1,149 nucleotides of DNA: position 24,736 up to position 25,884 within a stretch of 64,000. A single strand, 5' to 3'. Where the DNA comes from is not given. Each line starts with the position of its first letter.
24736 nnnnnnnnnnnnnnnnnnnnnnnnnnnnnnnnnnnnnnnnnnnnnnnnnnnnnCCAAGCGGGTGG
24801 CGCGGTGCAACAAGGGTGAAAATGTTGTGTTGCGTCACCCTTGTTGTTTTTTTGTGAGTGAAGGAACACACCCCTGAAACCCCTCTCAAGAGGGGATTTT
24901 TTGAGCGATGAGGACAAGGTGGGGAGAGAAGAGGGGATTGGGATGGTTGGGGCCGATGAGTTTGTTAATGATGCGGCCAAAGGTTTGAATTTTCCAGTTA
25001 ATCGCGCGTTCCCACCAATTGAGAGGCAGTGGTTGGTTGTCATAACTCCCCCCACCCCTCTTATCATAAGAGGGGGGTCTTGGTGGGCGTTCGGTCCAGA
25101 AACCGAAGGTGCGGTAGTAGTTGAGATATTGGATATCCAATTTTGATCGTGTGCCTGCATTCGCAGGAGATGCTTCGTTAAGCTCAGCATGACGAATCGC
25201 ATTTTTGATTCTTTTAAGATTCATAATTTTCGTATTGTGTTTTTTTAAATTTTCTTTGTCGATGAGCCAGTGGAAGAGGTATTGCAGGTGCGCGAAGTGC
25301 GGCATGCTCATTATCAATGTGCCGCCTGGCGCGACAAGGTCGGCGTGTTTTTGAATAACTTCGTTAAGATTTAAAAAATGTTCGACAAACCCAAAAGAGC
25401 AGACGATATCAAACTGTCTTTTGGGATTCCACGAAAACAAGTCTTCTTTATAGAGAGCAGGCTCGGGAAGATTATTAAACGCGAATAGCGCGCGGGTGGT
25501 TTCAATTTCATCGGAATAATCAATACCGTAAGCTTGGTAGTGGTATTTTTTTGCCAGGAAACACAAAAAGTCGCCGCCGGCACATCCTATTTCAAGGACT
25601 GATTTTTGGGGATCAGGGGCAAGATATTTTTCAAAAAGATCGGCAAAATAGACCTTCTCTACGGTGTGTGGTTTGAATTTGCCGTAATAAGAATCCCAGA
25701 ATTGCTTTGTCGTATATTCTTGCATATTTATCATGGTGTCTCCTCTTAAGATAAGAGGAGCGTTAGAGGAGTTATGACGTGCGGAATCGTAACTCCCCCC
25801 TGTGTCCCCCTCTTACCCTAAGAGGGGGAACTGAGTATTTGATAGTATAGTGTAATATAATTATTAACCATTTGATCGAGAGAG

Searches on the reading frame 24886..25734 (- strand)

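Call 9: search_protein_families(library=pfam, proteins=[window:24886-25734:-])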
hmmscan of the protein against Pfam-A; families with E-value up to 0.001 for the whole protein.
window:24886-25734:- (282 aa): 6 families
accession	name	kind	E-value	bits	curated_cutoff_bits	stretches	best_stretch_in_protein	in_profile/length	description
PF13489.12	Methyltransf_23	-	1.7e-16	60.8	27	1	30-185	9-159/164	Methyltransferase domain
PF08242.18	Methyltransf_12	-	7e-11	43.2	30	1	47-140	1-98/98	Methyltransferase domain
PF13649.12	Methyltransf_25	-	4.2e-10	40.6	27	1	46-138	1-97/97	Methyltransferase domain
PF08241.18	Methyltransf_11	-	9.7e-10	39.4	21.2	1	47-142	1-95/95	Methyltransferase domain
PF13847.12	Methyltransf_31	-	1.3e-09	38.4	27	1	42-168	3-127/145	Methyltransferase domain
PF02353.26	CMAS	-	0.00011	22.1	27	1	38-143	58-165/273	Mycolic acid cyclopropane synthetase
